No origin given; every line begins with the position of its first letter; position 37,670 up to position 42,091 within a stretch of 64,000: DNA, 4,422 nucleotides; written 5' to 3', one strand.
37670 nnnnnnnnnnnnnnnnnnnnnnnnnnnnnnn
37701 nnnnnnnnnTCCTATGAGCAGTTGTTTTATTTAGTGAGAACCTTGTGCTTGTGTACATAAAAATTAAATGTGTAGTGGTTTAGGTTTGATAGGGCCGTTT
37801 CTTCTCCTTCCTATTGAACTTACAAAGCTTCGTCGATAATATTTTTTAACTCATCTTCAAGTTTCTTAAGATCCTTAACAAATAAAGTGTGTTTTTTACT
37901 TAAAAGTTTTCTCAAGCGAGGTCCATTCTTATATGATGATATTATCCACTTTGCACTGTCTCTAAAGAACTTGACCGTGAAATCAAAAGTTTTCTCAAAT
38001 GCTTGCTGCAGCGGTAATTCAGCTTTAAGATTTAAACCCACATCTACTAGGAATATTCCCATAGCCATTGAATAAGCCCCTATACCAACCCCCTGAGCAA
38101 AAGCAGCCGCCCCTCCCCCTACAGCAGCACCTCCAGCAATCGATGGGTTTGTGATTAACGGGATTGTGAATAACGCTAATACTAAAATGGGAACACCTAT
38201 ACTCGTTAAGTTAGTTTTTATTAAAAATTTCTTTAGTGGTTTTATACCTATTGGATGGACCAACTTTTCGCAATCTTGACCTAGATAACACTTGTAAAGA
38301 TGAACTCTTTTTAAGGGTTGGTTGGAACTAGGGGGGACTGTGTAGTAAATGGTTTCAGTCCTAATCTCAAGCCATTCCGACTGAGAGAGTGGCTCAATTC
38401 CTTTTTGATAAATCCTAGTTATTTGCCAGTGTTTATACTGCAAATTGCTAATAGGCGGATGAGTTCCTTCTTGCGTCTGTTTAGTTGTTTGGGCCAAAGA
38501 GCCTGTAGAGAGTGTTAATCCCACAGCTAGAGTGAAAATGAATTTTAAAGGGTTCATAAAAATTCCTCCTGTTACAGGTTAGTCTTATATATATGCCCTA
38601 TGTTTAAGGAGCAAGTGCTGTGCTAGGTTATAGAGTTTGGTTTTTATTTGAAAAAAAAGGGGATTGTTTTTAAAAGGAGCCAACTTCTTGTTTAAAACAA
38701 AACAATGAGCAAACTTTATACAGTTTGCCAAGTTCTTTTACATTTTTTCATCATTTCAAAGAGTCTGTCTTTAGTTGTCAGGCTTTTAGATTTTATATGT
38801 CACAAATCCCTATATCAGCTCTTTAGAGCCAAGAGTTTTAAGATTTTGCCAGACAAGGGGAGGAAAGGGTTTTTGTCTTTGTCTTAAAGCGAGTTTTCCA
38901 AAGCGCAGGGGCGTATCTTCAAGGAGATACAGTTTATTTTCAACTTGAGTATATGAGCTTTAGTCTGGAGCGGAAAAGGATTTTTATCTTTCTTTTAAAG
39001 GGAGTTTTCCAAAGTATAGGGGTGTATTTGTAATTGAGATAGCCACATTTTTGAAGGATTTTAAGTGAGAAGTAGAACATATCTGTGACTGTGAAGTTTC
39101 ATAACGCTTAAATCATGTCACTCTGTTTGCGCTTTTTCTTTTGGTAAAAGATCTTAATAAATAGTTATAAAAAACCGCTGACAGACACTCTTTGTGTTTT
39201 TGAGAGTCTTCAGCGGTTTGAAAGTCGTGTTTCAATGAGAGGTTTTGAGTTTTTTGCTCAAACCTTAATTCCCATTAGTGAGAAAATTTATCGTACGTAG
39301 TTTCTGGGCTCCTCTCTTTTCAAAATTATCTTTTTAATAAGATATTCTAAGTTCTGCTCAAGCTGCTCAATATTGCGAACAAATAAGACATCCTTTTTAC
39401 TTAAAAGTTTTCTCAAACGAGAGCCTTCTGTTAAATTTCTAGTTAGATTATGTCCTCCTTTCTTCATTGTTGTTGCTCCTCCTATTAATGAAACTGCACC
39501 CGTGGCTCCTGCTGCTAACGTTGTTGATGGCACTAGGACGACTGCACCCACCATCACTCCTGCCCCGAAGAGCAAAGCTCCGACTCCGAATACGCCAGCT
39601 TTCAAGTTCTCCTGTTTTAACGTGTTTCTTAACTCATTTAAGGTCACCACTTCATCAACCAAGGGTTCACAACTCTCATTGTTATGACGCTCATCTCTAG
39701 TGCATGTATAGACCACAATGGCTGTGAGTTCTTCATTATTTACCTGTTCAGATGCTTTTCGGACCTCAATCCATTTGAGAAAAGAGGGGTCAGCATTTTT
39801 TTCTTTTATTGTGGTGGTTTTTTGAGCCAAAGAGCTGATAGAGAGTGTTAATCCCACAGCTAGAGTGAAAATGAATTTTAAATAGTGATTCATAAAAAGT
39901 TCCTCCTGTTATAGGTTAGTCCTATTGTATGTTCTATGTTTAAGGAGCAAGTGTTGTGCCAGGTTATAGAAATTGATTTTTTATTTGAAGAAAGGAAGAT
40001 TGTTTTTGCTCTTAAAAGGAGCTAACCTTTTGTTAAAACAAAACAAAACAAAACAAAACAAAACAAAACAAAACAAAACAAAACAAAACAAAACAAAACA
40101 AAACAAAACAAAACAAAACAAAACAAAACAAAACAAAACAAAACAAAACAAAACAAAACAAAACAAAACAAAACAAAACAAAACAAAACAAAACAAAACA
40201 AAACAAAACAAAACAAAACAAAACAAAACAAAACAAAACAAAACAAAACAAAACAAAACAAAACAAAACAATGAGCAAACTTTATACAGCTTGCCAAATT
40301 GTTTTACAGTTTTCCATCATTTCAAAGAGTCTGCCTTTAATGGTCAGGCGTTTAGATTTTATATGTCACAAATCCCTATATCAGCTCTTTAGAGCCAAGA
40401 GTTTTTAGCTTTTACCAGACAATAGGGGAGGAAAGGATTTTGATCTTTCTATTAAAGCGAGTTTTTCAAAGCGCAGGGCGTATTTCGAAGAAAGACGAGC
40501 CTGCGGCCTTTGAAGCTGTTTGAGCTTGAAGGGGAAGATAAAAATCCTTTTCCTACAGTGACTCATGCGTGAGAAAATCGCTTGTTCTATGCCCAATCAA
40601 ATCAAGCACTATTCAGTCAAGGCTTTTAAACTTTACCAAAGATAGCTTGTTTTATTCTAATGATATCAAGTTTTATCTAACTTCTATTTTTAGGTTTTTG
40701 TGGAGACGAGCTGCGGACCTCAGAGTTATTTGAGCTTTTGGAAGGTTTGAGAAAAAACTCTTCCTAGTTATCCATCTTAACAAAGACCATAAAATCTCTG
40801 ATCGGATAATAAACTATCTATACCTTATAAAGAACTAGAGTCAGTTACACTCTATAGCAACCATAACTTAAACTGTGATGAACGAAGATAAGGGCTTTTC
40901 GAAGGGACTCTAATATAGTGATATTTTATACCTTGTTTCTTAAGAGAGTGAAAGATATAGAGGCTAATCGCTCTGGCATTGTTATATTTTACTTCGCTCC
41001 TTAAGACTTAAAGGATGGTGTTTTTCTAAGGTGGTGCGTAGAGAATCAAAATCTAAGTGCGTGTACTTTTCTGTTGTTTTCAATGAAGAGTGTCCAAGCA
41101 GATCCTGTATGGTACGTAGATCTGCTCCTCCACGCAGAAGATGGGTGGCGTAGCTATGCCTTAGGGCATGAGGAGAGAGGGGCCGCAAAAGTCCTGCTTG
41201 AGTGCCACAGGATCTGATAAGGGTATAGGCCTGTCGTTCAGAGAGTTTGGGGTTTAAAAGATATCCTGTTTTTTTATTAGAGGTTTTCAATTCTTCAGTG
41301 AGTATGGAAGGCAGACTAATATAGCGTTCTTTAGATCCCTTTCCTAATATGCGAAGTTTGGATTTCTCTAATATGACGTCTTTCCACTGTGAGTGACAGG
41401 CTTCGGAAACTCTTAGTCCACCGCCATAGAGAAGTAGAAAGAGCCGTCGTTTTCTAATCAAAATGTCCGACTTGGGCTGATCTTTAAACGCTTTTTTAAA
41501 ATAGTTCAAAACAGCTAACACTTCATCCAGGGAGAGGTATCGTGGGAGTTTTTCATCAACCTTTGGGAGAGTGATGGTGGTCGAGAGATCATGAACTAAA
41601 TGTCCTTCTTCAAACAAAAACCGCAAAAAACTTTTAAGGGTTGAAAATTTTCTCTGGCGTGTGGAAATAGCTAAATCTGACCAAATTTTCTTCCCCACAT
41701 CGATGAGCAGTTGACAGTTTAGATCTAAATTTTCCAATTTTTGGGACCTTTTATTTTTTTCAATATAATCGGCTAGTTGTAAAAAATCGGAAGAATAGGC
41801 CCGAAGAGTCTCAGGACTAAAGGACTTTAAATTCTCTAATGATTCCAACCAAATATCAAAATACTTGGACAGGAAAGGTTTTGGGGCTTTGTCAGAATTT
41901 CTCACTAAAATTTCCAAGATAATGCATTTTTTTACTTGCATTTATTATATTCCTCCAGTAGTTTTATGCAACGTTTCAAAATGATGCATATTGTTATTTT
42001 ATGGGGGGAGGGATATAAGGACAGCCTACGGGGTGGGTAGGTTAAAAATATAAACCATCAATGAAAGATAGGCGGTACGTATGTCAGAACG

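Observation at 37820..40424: Segmental duplication producing mosaic paralogues: conserved signal peptide, control region and C-terminal motif with a divergent core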

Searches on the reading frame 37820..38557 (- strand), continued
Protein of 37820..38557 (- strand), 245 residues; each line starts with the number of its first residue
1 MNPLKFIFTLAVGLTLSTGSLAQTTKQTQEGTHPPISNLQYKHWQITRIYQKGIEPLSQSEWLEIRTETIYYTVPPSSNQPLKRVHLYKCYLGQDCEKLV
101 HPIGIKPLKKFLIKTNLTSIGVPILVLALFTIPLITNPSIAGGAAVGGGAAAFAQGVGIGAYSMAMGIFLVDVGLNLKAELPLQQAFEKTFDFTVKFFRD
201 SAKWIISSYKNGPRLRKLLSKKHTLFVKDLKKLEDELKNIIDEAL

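Call 76: search_protein_families(library=phrogs, proteins=[window:37820-38557:-], max_evalue=0.1)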
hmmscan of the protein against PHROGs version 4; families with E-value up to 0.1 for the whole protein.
window:37820-38557:- (245 aa): 0 families

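Call 88: find_related_loci(query=A2, collection=viral_contigs, flank=3000)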
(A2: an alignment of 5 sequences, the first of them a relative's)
Query A2 (245 aa) in viral_contigs; peptide patterns used: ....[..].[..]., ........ (x = any residue, [..] = any of these).
139 stretches matched a pattern, but none encodes a relative of the query by tblastn (E <= 1e-3).

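Call 89: search_protein_families(library=pfam, proteins=[L001:4977-5357:+, L001:6984-7448:+, L001:7432-7920:+, L002:3879-4667:+, L002:6669-7703:+, L003:4149-4922:+, L003:1464-2645:+], max_evalue=0.001)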
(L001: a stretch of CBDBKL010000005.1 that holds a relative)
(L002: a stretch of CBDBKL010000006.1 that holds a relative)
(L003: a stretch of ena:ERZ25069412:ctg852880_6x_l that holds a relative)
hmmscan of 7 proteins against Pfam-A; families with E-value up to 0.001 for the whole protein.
L001:4977-5357:+ (126 aa): 5 families
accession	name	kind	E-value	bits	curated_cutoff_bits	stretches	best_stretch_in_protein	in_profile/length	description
PF00023.36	Ank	-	1.5e-15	56.8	21.1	1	65-95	3-33/33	Ankyrin repeat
PF12796.13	Ank_2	-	9e-13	49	27.3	1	7-94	10-90/90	Ankyrin repeats (3 copies)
PF13637.12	Ank_4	-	2.2e-12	47.3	22.7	0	5-37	8-40/50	Ankyrin repeats (many copies)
PF13606.12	Ank_3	-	1.9e-08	34.2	22.3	0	65-91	3-29/30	Ankyrin repeat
PF13857.12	Ank_5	-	1.4e-05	25.8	27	0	50-98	1-50/56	Ankyrin repeats (many copies)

L001:6984-7448:+ (154 aa): 0 families

L001:7432-7920:+ (162 aa): 0 families

L002:3879-4667:+ (262 aa): 6 families
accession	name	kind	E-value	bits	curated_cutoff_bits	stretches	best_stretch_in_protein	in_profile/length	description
PF00023.36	Ank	-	3.2e-47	156.3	21.1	5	75-104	3-32/33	Ankyrin repeat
PF12796.13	Ank_2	-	5.5e-44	149.1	27.3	3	45-137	1-90/90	Ankyrin repeats (3 copies)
PF13606.12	Ank_3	-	7.5e-32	105.8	22.3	0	206-232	2-28/30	Ankyrin repeat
PF13637.12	Ank_4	-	9.7e-29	99.2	22.7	3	78-127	1-50/50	Ankyrin repeats (many copies)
PF13857.12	Ank_5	-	1.8e-28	98.7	27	4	60-107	1-49/56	Ankyrin repeats (many copies)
PF24521.3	Ank_KRIT1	-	7.3e-12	45.7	80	1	74-175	18-120/149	KRIT1 ankyrin-repeats domain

L002:6669-7703:+ (344 aa): 1 family
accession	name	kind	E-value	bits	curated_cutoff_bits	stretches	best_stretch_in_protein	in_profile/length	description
PF14903.11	WG_beta_rep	-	5.2e-70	231.5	25.6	4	253-287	1-35/35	WG containing repeat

L003:4149-4922:+ (257 aa): 0 families

L003:1464-2645:+ (393 aa): 2 families
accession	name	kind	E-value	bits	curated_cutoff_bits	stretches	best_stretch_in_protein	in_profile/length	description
PF14903.11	WG_beta_rep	-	5.4e-95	311.4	25.6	8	178-211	2-35/35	WG containing repeat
PF16713.10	EAGR_box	-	0.00024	21.2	27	0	140-153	9-22/34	Enriched in aromatic and glycine Residues box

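Call 94: fold_search(model_id=the predicted structure, library=viral)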
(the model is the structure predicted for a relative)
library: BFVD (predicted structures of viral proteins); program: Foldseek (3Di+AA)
matches with E <= 10: 1020; with E <= 0.001: 0
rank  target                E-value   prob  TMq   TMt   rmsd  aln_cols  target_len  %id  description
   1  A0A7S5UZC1            1.7e-02  0.87  0.24  0.32  19.6       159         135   11  (no name in the UniProt tables at hand)
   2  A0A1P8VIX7            2.6e-02  0.44  0.19  0.12  23.2       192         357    9  Ig-like domain-containing protein [Murid betaherpesvirus 3]
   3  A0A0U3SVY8            3.5e-02  0.72  0.20  0.04  22.6       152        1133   14  B spike [Diaphorina citri reovirus]
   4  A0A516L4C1            4.0e-02  0.69  0.21  0.35  10.0        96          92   11  (no name in the UniProt tables at hand)
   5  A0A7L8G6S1            4.8e-02  0.96  0.19  0.51   3.4        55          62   11  (no name in the UniProt tables at hand)
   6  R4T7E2                4.8e-02  0.85  0.21  0.27   6.5        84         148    8  (no name in the UniProt tables at hand)
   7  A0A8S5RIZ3            5.4e-02  0.15  0.16  0.17  17.4       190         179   14  Uncharacterized protein [virus sp. ctDJ83]
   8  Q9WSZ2                6.1e-02  0.93  0.24  0.28   4.4        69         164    6  Glycoprotein gp82/105 (Fragment) [Human herpesvirus 6B]
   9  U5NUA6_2              6.5e-02  0.51  0.19  0.04  23.3       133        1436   10  Polyprotein [Rhizoctonia cerealis alphaendornavirus 1]
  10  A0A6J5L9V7            8.3e-02  0.51  0.18  0.18  11.8       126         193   10  Uncharacterized protein [uncultured Caudovirales phage]
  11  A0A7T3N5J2            8.8e-02  0.85  0.22  0.37   9.7        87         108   16  (no name in the UniProt tables at hand)
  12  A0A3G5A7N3            9.4e-02  0.35  0.15  0.09   9.1        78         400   12  Uncharacterized protein [Hyperionvirus sp.]
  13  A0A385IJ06            1.0e-01  0.72  0.23  0.34   8.2       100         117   13  Uncharacterized protein [Acinetobacter phage KARL-1]
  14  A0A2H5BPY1            1.0e-01  0.66  0.22  0.40   7.9        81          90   12  Uncharacterized protein [Vibrio phage Vp_R1]
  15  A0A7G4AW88            1.0e-01  0.23  0.18  0.26  18.6       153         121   12  Uncharacterized protein [Streptomyces phage Coruscant]
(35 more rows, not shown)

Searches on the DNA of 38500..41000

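Call 68: search_rna_families(source=window, start=38500, end=41000, threshold=evalue, max_evalue=1)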
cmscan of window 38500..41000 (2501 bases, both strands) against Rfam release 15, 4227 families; matches with E-value up to 1: 3.
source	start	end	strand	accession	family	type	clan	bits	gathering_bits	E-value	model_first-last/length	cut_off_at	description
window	38686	38759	-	RF01585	snoR07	Gene; snRNA; snoRNA; CD-box;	-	26.8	44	0.21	1-88/88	no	small nucleolar RNA snoR07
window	40620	40642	-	RF01113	BMV3_UPD-PK3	Cis-reg;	-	24.4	36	0.94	1-23/23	no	Pseudoknot of upstream pseudoknot domain (UPD) of the 3'UTR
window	39749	39861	+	RF00602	SCARNA21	Gene; snRNA; snoRNA; scaRNA;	-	19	60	0.37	1-140/140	no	Small Cajal body specific RNA 21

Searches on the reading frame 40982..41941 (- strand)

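Call 9: search_protein_families(library=pfam, proteins=[window:40982-41941:-], max_evalue=1)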
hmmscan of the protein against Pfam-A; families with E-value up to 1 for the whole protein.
window:40982-41941:- (319 aa): 4 families
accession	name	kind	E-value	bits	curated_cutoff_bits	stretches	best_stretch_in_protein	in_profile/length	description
PF00589.27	Phage_integrase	-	8.7e-33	113.9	27.1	1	136-298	3-170/172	Phage integrase family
PF02899.23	Phage_int_SAM_1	-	1.6e-07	31.9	22.3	1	30-113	3-83/83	Phage integrase, N-terminal SAM-like domain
PF22128.2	Alp7A_like_C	-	0.057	13.6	22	1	33-91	37-95/156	Alp7A C-terminal domain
PF12835.12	Integrase_1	-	0.16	12.3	23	1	175-266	44-148/149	Integrase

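Call 35: search_protein_families(library=ncbifam, proteins=[window:40982-41941:-], max_evalue=0.00001)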
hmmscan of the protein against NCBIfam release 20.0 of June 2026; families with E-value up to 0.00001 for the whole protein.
window:40982-41941:- (319 aa): 12 families
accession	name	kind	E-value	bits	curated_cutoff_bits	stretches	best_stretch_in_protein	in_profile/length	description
TIGR02224.1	recomb_XerC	equivalog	1.2e-60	205.4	335.15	1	31-311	3-292/295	tyrosine recombinase XerC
TIGR02225.1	recomb_XerD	equivalog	5.4e-60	203.2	329.6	1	31-311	3-289/290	site-specific tyrosine recombinase XerD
NF001399.0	PRK00283.1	subfamily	4.8e-58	196.8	279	1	29-311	10-298/300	tyrosine recombinase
NF040815.2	recomb_XerA_Arch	equivalog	1.8e-49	168.6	220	1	38-303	9-261/263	site-specific tyrosine recombinase/integron integrase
TIGR02249.1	integrase_gron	subfamily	5.5e-34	117.9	265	2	221-296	225-300/315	integron integrase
NF002331.0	PRK01287.1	subfamily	2.3e-27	95.9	371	2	249-316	265-332/365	site-specific tyrosine recombinase XerC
NF011946.0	PRK15417.1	equivalog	1.4e-22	80.4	435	1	245-296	264-315/337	integron integrase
NF003462.0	PRK05084.1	equivalog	1.4e-17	63.5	267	1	253-308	301-356/360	tyrosine recombinase XerS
NF007371.0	PRK09871.1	subfamily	7.5e-15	55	222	1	231-308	109-186/198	tyrosine-type DNA invertase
NF007370.0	PRK09870.1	subfamily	2.6e-12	46.8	221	1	163-295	33-178/200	tyrosine-type DNA invertase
NF002685.0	PRK02436.1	equivalog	2.9e-12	47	178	1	38-294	11-244/245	site-specific tyrosine recombinase XerD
NF040693.1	recomb_GmtY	equivalog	1.4e-10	41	340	1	255-303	391-439/441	gamma-mobile-trio recombinase GmtY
